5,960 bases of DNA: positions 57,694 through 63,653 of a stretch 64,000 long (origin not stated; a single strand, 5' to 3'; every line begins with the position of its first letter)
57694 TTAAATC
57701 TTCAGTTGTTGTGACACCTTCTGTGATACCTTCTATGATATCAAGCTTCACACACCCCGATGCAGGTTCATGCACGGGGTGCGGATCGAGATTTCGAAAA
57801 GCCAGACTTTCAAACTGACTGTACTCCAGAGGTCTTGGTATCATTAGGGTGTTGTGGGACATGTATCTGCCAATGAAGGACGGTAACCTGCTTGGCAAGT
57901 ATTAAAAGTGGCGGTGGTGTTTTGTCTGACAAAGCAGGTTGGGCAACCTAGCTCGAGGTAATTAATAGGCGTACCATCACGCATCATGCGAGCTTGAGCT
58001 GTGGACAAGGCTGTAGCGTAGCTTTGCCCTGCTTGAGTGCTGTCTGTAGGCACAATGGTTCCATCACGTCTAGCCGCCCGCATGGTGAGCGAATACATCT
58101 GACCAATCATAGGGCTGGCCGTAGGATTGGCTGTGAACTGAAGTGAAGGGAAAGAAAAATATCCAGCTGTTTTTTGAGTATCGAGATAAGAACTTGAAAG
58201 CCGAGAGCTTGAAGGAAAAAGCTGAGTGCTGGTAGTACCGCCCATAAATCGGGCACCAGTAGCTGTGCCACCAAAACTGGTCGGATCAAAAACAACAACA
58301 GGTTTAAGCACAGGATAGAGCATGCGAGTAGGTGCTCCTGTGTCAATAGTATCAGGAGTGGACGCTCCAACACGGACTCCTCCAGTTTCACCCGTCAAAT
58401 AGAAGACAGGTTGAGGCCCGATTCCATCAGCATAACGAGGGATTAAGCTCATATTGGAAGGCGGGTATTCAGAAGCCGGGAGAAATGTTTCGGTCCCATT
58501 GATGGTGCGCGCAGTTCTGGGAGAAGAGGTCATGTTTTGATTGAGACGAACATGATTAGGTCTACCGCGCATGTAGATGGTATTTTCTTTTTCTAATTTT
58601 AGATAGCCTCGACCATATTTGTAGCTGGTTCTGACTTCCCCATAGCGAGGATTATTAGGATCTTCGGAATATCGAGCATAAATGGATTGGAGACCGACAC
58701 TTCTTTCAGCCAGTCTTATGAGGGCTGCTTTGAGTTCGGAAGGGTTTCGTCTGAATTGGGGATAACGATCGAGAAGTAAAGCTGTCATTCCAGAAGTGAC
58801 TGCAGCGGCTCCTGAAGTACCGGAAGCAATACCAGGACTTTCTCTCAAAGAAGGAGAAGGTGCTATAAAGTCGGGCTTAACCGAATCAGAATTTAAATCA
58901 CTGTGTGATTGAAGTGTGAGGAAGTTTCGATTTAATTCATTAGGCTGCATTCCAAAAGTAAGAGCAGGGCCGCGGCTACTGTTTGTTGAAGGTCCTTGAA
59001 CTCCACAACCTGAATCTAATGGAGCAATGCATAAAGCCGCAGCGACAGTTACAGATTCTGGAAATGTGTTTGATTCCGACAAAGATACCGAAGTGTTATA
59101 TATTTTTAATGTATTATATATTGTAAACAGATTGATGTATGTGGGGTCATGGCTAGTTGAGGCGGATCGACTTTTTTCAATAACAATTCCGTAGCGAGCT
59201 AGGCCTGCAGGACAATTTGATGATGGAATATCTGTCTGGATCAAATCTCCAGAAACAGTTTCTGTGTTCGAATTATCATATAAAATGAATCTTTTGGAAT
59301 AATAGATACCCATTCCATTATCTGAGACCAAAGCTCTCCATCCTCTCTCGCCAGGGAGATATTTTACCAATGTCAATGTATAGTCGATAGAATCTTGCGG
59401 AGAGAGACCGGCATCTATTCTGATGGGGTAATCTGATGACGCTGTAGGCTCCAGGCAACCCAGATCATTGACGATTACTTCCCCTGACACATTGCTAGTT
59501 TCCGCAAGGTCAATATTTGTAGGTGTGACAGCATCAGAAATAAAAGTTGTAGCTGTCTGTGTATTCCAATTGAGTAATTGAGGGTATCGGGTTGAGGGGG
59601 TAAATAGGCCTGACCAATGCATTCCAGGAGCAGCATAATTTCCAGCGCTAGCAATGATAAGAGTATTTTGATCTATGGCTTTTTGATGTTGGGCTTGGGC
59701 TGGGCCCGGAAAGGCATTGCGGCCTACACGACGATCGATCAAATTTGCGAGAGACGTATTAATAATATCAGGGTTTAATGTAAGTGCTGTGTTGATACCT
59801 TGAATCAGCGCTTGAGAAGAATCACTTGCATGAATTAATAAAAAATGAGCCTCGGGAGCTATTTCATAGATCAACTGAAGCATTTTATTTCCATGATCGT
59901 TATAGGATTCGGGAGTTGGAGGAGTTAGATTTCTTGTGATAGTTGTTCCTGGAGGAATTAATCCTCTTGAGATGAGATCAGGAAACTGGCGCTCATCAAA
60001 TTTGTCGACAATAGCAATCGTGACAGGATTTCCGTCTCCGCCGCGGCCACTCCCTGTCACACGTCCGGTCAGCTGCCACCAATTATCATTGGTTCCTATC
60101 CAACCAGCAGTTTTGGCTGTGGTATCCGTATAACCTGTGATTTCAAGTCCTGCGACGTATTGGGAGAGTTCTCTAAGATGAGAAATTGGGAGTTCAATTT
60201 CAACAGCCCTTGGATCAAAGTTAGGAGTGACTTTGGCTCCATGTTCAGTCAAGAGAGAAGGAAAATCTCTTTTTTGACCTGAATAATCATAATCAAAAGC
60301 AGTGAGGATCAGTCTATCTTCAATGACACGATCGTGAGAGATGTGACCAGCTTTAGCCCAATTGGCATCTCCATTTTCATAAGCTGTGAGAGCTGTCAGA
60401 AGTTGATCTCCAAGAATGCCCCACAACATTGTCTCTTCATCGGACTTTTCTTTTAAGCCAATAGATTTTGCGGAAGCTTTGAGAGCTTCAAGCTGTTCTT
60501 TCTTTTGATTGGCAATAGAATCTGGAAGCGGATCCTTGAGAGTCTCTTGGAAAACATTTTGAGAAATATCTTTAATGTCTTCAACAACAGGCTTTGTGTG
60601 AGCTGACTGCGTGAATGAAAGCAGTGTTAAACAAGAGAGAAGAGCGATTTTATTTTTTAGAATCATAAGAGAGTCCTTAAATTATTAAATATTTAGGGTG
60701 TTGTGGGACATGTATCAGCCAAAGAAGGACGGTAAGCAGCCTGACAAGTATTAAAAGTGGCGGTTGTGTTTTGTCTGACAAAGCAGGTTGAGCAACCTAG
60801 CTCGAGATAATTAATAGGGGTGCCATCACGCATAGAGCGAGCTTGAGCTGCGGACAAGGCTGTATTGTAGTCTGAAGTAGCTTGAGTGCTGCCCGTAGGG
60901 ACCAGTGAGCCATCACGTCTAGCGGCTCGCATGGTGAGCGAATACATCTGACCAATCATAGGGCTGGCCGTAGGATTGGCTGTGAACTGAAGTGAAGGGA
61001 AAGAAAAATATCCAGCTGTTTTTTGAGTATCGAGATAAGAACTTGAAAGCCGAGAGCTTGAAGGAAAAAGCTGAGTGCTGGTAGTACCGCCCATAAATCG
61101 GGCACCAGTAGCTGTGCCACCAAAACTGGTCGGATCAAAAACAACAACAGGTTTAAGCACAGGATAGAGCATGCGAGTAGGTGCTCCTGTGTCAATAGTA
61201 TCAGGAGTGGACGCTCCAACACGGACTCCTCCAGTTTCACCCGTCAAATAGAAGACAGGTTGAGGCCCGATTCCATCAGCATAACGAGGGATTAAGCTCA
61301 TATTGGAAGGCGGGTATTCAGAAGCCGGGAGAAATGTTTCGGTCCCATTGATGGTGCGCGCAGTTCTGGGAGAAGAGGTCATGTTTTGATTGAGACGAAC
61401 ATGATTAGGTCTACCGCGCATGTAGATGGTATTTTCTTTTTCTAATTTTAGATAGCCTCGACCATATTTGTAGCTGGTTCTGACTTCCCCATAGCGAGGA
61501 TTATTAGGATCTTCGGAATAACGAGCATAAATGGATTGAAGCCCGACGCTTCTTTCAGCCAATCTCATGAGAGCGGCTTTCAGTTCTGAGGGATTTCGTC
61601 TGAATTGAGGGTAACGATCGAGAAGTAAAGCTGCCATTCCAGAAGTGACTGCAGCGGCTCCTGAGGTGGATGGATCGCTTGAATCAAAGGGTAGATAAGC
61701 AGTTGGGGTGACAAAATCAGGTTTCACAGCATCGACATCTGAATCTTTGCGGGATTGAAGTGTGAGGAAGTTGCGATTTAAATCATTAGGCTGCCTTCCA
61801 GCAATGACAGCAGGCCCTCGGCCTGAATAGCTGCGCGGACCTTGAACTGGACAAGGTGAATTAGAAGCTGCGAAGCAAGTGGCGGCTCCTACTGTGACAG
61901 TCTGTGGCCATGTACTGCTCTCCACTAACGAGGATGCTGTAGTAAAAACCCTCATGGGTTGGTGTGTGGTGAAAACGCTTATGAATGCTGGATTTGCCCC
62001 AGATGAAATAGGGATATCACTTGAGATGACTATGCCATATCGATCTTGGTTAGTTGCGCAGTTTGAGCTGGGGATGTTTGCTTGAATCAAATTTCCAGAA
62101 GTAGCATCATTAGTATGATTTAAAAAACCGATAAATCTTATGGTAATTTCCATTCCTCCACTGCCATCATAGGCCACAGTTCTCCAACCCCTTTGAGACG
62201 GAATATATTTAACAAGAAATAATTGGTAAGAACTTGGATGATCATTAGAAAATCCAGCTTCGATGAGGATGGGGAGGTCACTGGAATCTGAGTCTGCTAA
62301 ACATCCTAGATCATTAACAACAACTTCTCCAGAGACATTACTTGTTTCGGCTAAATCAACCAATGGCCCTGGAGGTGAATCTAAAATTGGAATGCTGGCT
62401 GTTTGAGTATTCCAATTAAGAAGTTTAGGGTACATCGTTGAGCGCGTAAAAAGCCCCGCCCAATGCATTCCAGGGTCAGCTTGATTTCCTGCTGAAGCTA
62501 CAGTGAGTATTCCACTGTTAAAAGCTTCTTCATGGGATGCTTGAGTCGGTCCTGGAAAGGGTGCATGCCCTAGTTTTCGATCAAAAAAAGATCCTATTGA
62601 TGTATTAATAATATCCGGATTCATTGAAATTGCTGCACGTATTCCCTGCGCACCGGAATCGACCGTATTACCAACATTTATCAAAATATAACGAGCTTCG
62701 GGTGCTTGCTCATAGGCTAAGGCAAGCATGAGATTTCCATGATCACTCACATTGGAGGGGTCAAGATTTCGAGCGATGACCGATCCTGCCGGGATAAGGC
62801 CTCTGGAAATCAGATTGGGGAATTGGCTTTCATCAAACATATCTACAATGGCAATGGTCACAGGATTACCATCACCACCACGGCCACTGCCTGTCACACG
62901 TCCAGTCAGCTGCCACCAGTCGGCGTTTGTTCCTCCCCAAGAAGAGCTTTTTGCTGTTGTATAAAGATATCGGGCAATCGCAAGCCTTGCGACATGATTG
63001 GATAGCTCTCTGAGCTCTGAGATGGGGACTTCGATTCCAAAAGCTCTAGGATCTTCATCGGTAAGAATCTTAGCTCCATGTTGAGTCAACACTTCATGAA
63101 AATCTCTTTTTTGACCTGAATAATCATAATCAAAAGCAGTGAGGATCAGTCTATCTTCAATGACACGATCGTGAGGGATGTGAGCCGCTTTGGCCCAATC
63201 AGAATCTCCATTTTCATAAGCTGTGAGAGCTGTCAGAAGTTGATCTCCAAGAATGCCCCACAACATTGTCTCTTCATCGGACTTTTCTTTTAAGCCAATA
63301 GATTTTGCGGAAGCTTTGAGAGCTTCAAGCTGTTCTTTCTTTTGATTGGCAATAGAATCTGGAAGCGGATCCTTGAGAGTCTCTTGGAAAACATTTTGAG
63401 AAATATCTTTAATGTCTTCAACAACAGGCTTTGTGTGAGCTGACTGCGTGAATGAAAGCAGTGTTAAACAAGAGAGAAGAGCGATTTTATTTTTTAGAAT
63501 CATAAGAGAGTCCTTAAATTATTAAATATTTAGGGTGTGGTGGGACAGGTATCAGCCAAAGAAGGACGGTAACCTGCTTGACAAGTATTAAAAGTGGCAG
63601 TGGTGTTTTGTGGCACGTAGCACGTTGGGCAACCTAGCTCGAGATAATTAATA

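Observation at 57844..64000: Tandem array of at least three secreted S8 protease paralogs with mosaic identity (identical ends, divergent catalytic core)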

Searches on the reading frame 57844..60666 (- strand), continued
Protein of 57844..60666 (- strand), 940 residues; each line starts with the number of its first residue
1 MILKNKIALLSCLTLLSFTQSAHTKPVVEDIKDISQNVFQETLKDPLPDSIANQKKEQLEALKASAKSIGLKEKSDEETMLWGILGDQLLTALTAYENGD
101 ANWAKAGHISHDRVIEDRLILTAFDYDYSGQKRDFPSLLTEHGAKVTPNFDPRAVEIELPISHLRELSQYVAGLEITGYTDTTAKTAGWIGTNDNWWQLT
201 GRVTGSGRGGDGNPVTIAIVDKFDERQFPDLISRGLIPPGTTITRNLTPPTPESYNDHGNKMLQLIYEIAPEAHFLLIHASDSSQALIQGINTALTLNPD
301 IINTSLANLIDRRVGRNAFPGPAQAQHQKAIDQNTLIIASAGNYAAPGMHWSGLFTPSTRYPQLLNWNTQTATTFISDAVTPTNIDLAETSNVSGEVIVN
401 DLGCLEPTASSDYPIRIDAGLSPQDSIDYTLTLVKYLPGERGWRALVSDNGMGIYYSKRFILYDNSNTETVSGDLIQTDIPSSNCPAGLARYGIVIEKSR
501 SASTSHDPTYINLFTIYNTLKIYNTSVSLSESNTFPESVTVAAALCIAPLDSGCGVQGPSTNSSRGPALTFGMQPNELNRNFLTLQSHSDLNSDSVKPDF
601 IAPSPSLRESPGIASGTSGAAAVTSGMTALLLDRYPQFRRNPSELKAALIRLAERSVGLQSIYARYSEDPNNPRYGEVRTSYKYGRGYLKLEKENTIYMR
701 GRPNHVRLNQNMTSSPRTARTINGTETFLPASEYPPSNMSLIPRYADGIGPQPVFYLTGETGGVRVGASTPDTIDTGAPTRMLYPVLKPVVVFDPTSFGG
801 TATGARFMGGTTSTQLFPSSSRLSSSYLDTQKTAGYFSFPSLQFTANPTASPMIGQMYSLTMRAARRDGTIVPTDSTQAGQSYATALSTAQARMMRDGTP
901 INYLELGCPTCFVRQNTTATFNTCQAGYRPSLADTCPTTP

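Call 44: search_solved_structures(query=A4, max_evalue=0.01, show_alignments=1)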
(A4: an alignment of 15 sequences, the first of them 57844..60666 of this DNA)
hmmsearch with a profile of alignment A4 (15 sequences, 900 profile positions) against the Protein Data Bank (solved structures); distinct sequences matched with E-value up to 0.01: 147 (the best 60 are shown).
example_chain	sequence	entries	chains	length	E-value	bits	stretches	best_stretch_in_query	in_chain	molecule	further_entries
3afg_A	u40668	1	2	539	1.8e-13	52.5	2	177-334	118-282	Subtilisin-like serine protease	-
9ues_B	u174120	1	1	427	3.3e-13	51.7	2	181-334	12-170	Subtilisin-like serine protease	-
1xf1_A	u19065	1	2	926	5.2e-13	51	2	244-334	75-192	C5a peptidase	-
8bty_A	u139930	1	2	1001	5.9e-13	50.8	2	244-334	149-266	C5a peptidase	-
7yzx_A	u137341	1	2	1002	1.4e-12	49.6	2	244-334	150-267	C5a peptidase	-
3eif_A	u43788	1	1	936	1.6e-12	49.4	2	244-334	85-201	C5a peptidase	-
1dui_A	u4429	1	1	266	5e-12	47.8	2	202-335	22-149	PROTEIN (SUBTILISIN BPN')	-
1gnv_A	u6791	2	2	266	5.2e-12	47.7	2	202-335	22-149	SUBTILISIN BPN'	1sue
7bj3_A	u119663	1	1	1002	2.4e-11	45.5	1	244-334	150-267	C5a peptidase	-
1gns_A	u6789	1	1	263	3.9e-11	44.8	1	202-335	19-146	SUBTILISIN BPN'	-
3vyv_A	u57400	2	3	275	4.6e-11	44.6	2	202-335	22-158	Subtilisin NAT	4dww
1mee_A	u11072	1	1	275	5e-11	44.5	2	202-335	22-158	MESENTERICOPEPTIDASE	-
5gl8_A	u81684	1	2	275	5.4e-11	44.3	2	202-335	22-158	Subtilisin NAT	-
3whi_A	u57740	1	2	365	7.8e-11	43.8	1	122-335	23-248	Subtilisin E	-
8jmw_A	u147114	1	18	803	8.1e-11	43.8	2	196-338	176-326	S8 family serine peptidase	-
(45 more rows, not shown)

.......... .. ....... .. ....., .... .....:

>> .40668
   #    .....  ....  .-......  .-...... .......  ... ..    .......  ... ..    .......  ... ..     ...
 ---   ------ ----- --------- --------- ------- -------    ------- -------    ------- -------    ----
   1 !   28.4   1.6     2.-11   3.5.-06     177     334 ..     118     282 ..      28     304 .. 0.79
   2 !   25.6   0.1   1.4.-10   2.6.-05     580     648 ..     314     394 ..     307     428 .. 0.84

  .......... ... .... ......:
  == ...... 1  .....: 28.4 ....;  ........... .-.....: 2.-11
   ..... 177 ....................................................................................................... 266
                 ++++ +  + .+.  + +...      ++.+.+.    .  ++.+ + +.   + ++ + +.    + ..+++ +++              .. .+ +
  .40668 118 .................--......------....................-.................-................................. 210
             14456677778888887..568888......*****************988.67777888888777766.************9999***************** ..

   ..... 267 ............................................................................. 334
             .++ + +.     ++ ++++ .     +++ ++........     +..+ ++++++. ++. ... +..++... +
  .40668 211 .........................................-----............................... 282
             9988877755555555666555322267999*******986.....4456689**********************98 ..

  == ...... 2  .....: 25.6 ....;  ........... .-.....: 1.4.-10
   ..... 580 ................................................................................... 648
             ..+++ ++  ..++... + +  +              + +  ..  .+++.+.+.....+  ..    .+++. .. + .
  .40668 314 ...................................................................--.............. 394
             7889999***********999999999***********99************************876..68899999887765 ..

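Call 49: predict_structure(alignment_id=A4)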
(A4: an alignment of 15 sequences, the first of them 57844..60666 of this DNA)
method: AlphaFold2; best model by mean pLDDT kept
length: 940 residues; sequences in the alignment: 15
mean_pLDDT: 71.7   pTM: 0.71
mean pLDDT of the five models: 71.7, 70.8, 69.5, 68.5, 68.3
residues with pLDDT >= 90: 146; 70-90: 444; 50-70: 168; < 50: 182
segments of 3 or more residues with pLDDT < 50: 1-47, 129-131, 178-182, 373-392, 502-506, 557-559, 577-593, 657-683, 728-747, 762-778, 796-799, 819-826
pLDDT, mean of each block of 10 residues (from residue 1): 34 35 30 32 40 69 69 73 84 89 79 77 72 76 74 80 90 71 68 88 81 86 87 84 85 71 94 95 84 96 87 65 88 93 69 83 81 40 33 70 80 81 78 90 90 69 81 77 79 87 55 82 64 84 73 56 58 55 36 63 78 74 95 87 85 59 37 39 64 86 85 75 53 38 48 81 41 41 87 58 71 70 47 78 79 75 88 91 91 76 83 87 80 65
secondary structure, 60 per line:
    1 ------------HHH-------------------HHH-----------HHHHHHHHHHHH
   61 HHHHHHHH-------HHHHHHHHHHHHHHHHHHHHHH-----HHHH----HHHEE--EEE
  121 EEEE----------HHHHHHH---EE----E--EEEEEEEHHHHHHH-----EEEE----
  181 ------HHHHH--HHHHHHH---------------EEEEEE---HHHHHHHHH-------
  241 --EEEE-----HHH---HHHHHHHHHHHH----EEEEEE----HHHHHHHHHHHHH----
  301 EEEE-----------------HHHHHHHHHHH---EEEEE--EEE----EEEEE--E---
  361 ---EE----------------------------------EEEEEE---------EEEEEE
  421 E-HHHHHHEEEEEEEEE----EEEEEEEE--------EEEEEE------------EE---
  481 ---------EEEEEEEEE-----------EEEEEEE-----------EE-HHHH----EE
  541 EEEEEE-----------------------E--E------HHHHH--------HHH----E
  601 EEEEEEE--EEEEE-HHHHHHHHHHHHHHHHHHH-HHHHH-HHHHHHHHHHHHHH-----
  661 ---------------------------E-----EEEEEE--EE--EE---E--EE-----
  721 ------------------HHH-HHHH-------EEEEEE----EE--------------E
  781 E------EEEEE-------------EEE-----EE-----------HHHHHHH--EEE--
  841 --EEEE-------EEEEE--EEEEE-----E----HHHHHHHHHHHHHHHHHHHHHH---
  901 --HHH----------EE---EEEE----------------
elements in order (helices of 4 or more, strands of 3 or more residues): H49-68 H76-97 H103-106 E118-124 H135-141 E154-160 H161-167 E173-176 H187-191 H194-200 E216-221 H225-233 E243-246 H258-269 E274-279 H284-296 E301-304 H322-332 E336-340 E343-345 E350-354 E400-405 E415-421 H423-428 E429-437 E442-449 E458-463 E490-498 E510-516 H531-534 E539-546 H580-584 E600-607 E610-614 H616-634 H636-640 H642-655 E694-699 H743-746 E754-759 E788-792 E806-808 H827-833 E836-838 E843-846 E854-858 E861-865 H876-897 E921-924

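Call 58: find_related_loci(query=A1, collection=metagenome_contigs, flank=10000)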
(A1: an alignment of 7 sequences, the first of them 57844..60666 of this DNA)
Query A1 (940 aa) in metagenome_contigs; peptide patterns used: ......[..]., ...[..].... (x = any residue, [..] = any of these).
143 stretches matched a pattern, but none encodes a relative of the query by tblastn (E <= 1e-3).

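Call 63: find_encoding_contigs(protein=P0007, flank=10000, max_places=2)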
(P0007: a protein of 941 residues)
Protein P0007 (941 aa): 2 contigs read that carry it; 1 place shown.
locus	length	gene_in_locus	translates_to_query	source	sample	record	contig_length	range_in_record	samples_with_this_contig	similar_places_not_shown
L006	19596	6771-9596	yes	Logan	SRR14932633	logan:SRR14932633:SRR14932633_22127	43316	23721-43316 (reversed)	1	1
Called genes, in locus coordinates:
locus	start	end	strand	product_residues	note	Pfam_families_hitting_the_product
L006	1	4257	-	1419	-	?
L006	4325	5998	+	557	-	-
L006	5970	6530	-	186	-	PF02525:Flavodoxin_2, PF03358:FMN_red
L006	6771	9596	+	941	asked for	PF00082:Peptidase_S8 (weak)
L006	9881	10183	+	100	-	-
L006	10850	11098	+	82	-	PF13376:OmdA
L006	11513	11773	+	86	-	PF05532:CsbD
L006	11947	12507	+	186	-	-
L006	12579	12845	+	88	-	PF04226:Transgly_assoc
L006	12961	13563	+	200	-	-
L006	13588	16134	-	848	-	PF13298:LigD_N, PF01068:DNA_ligase_A_M, PF09414:RNA_ligase (weak), PF04679:DNA_ligase_A_C, PF21686:LigD_Prim-Pol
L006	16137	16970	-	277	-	PF02735:Ku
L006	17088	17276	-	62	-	PF05559:DUF763 (weak)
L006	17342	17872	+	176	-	PF00857:Isochorismatase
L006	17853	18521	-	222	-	-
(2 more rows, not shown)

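Call 64: find_encoding_contigs(protein=P0012, flank=10000, max_places=2)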
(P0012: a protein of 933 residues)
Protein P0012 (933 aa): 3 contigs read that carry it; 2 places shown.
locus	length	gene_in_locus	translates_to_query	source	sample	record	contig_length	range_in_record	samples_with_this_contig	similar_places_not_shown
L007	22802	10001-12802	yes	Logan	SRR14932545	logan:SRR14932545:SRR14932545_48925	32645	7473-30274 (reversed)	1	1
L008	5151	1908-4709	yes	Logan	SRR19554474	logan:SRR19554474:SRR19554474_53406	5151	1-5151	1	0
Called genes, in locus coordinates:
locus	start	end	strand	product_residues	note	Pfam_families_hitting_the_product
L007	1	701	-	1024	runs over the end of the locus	?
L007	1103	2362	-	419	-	PF00275:EPSP_synthase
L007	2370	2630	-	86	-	PF01722:BolA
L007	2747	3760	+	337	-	PF01380:SIS, PF00571:CBS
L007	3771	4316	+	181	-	PF00702:Hydrolase (faint), PF08282:Hydrolase_3 (faint), PF13419:HAD_2 (faint)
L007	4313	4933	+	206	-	PF06835:LptC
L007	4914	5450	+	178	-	PF03968:LptD_N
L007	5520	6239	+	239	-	PF00005:ABC_tran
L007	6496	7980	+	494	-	PF00309:Sigma54_AID, PF04963:Sigma54_CBD, PF04552:Sigma54_DBD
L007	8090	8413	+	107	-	PF02482:Ribosomal_S30AE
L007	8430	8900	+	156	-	PF00359:PTS_EIIA_2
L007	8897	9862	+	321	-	PF02603:Hpr_kinase_N, PF07475:Hpr_kinase_C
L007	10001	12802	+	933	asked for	PF00082:Peptidase_S8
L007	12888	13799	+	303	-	PF03668:RapZ-like_N, PF22740:PapZ_C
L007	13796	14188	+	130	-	PF03610:EIIA-man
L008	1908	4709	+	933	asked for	PF00082:Peptidase_S8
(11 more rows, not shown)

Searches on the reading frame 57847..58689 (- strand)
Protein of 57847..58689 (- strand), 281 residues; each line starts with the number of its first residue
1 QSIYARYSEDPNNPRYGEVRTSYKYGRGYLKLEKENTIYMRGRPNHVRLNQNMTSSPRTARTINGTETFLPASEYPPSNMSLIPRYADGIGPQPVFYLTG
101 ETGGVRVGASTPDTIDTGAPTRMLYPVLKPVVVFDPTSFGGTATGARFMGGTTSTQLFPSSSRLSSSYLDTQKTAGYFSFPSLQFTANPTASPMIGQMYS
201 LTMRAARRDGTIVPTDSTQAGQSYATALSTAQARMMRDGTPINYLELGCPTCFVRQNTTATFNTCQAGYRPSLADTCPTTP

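Call 67: predict_structure(alignment_id=A5)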
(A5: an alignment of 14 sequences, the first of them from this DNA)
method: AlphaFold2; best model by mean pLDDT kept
length: 281 residues; sequences in the alignment: 14
mean_pLDDT: 69.9   pTM: 0.70
mean pLDDT of the five models: 69.9, 69.8, 64.8, 60.9, 60.6
residues with pLDDT >= 90: 52; 70-90: 110; 50-70: 47; < 50: 72
segments of 3 or more residues with pLDDT < 50: 1-10, 12-32, 67-89, 109-118, 160-166
pLDDT, mean of each block of 10 residues (from residue 1): 38 41 31 71 86 79 56 39 44 82 58 45 80 81 82 75 52 77 90 86 86 89 92 95 77 86 83 60 48
secondary structure, 60 per line:
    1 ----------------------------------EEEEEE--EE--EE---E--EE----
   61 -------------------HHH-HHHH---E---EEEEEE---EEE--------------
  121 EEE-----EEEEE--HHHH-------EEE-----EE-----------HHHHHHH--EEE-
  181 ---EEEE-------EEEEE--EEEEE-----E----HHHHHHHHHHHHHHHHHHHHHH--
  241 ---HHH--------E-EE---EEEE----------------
elements in order: E35-40 H84-87 E95-100 E104-106 E121-123 E129-133 H136-139 E147-149 H168-174 E177-179 E184-187 E195-199 E202-206 H217-238 E262-265

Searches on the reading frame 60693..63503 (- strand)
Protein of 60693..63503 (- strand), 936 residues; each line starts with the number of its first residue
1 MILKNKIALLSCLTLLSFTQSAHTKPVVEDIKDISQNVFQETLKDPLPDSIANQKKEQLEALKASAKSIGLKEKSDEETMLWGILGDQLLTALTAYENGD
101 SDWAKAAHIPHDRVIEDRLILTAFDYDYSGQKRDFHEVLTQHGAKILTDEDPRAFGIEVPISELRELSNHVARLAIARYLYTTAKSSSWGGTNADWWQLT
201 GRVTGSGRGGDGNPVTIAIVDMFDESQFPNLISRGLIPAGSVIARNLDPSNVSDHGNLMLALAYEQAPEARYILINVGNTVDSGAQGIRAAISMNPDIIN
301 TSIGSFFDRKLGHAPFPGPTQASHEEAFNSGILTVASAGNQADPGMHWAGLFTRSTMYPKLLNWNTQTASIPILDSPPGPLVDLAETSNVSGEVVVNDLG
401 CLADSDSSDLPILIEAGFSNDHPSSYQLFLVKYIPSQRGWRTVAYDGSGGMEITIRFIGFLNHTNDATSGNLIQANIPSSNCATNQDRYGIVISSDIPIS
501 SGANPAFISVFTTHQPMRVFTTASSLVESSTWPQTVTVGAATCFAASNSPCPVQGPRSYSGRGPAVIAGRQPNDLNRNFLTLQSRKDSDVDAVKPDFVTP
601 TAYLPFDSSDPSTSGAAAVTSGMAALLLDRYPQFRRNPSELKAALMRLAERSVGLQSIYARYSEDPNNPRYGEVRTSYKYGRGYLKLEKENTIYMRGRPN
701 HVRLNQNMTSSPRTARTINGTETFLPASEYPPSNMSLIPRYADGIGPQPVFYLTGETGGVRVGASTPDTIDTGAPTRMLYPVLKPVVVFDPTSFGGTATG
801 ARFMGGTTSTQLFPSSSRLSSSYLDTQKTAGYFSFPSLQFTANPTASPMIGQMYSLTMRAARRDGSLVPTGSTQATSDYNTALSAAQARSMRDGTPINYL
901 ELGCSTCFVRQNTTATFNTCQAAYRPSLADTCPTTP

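Call 5: search_protein_families(library=pfam, proteins=[window:60693-63503:-], max_evalue=1)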
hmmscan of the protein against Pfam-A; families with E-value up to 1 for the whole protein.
window:60693-63503:- (936 aa): 1 family
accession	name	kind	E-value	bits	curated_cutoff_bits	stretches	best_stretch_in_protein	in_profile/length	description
PF00082.27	Peptidase_S8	-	1.2e-11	44.9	21.8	2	267-342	78-155/288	Subtilase family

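Call 6: search_protein_families(library=ncbifam, proteins=[window:60693-63503:-], max_evalue=1)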
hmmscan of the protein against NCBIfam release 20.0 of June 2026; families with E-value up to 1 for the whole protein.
window:60693-63503:- (936 aa): 2 families
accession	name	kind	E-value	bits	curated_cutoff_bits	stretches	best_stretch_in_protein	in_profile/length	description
TIGR03921.1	T7SS_mycosin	equivalog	3.6e-07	29.6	278.75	2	280-359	100-170/353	type VII secretion-associated serine protease mycosin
NF049966.1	QH_SP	equivalog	0.016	14.6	165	1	239-341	27-125/219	subtilisin-like serine protease QhpE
